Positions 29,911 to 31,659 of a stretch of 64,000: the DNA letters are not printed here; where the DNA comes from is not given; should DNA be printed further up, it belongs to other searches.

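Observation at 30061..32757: Two adjacent large proteins of unknown function between proS and obg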

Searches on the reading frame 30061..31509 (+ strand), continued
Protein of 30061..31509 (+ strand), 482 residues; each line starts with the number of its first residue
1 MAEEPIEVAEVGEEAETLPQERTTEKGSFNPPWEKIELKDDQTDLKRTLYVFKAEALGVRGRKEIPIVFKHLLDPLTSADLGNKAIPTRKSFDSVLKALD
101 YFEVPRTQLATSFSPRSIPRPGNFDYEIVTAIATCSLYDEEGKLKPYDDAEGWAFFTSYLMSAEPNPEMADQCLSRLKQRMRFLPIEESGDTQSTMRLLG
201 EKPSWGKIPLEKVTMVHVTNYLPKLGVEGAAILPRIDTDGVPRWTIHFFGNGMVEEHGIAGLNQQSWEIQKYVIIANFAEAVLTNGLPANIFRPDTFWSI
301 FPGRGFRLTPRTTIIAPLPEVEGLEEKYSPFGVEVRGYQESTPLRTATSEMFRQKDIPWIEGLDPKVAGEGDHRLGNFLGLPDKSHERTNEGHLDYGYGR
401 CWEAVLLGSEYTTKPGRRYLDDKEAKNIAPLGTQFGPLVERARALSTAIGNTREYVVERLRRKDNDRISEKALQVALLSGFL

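Call 77: search_protein_families(library=ncbifam, alignment_id=A1, max_evalue=1)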
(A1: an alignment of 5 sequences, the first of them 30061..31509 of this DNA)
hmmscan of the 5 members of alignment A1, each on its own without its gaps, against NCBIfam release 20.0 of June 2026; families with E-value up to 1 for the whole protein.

A. member 1, window:30061-31509:+ (482 aa): 0 families

B. families by the number of members that match (of 5 scanned): 1 family
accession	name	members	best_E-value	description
TIGR02335.1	hydr_PhnA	1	0.2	phosphonoacetate hydrolase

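Call 78: search_protein_families(library=padloc, alignment_id=A1, max_evalue=1)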
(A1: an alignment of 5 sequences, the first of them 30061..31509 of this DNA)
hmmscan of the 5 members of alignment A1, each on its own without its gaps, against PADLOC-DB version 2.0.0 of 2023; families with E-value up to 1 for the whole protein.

A. member 1, window:30061-31509:+ (482 aa): 0 families

B. families by the number of members that match (of 5 scanned): 1 family
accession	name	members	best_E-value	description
PDLC04242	PDC-M01A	1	0.029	-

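Call 84: list_cluster_members(proteins=[window:30061-31509:+, window:31681-32757:+, window:28278-29978:-, window:32764-33723:-])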
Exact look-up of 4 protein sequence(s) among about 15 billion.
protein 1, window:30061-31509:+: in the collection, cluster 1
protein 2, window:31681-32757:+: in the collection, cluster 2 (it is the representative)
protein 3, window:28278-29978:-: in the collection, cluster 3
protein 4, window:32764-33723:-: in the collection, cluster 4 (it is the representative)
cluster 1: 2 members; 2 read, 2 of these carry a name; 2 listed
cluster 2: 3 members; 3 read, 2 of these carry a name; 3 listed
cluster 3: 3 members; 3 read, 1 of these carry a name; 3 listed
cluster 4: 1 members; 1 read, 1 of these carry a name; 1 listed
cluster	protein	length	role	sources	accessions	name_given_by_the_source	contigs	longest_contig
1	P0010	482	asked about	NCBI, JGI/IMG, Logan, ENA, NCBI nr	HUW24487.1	MAG TPA: hypothetical protein VMW04_02555 [Patescibacteria group bacterium] | hypothetical protein [Patescibacteria group bacterium]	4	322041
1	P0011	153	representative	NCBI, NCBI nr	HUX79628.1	MAG TPA: hypothetical protein VMW10_07810, partial [Alphaproteobacteria bacterium] | hypothetical protein [Alphaproteobacteria bacterium]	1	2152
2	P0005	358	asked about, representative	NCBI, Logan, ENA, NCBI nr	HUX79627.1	MAG TPA: hypothetical protein VMW10_07805 [Alphaproteobacteria bacterium] | hypothetical protein [Alphaproteobacteria bacterium]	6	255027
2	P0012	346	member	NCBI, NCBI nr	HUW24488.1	MAG TPA: hypothetical protein VMW04_02560 [Patescibacteria group bacterium] | hypothetical protein [Patescibacteria group bacterium]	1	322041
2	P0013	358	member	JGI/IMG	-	-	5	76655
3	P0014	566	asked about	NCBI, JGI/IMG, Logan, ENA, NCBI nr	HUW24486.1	MAG TPA: proline--tRNA ligase [Patescibacteria group bacterium] | proline--tRNA ligase [Patescibacteria group bacterium]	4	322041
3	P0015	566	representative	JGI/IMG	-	-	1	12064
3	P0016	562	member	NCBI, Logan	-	-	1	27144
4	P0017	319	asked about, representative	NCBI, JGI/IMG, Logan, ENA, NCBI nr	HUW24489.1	MAG TPA: GTPase ObgE [Patescibacteria group bacterium] | GTPase ObgE [Patescibacteria group bacterium]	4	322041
